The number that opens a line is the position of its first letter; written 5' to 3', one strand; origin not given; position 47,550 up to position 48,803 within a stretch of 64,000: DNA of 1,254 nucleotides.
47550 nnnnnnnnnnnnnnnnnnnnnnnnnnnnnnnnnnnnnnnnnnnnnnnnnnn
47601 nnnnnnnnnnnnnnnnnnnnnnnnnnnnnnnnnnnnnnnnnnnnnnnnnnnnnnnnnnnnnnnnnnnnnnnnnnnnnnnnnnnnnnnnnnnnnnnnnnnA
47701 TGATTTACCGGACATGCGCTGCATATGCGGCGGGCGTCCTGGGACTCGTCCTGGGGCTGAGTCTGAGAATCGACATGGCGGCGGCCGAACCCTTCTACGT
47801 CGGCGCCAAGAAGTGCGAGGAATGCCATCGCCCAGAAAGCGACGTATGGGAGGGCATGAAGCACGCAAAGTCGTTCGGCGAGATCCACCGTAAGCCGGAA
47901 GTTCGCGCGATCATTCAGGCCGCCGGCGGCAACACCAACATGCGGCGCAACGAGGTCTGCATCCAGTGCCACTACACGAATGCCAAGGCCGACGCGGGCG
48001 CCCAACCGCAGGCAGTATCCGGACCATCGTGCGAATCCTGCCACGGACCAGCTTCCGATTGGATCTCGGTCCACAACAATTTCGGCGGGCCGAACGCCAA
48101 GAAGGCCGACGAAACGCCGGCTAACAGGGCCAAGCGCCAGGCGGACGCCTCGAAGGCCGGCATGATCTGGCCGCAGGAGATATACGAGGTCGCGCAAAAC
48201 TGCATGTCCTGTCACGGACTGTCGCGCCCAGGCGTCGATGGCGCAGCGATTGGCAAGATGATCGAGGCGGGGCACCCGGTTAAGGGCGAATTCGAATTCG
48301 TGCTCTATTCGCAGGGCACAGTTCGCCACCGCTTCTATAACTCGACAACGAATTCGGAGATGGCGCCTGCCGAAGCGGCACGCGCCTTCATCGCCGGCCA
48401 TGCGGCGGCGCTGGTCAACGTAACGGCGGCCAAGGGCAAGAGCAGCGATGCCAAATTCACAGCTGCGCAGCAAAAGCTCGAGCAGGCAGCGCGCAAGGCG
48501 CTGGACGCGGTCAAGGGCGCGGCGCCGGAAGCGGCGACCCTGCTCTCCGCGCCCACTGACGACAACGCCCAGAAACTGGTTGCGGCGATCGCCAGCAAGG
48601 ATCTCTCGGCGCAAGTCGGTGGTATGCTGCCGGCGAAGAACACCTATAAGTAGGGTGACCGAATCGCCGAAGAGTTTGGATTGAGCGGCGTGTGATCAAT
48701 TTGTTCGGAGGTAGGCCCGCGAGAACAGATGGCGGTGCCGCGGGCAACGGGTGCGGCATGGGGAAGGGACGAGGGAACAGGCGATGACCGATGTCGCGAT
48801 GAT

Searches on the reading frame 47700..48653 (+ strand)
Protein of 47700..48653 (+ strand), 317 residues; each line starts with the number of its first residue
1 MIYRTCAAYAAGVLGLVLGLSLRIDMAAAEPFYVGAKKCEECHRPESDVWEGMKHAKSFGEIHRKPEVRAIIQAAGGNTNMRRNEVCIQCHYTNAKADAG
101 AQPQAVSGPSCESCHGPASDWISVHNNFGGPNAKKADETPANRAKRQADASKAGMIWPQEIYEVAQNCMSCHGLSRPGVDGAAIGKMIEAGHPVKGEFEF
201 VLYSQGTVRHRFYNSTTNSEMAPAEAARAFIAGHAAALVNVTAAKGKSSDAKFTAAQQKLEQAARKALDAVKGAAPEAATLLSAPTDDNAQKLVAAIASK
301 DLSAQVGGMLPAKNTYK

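Call 43: search_protein_families(library=pfam, proteins=[window:47700-48653:+], max_evalue=0.00001)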
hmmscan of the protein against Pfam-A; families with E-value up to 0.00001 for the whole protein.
window:47700-48653:+ (317 aa): 1 family
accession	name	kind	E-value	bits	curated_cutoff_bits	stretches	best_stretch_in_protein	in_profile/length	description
PF13435.11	Cytochrome_C554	-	2.8e-14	54.3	20.8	1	38-116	1-84/84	Cytochrome c554 and c-prime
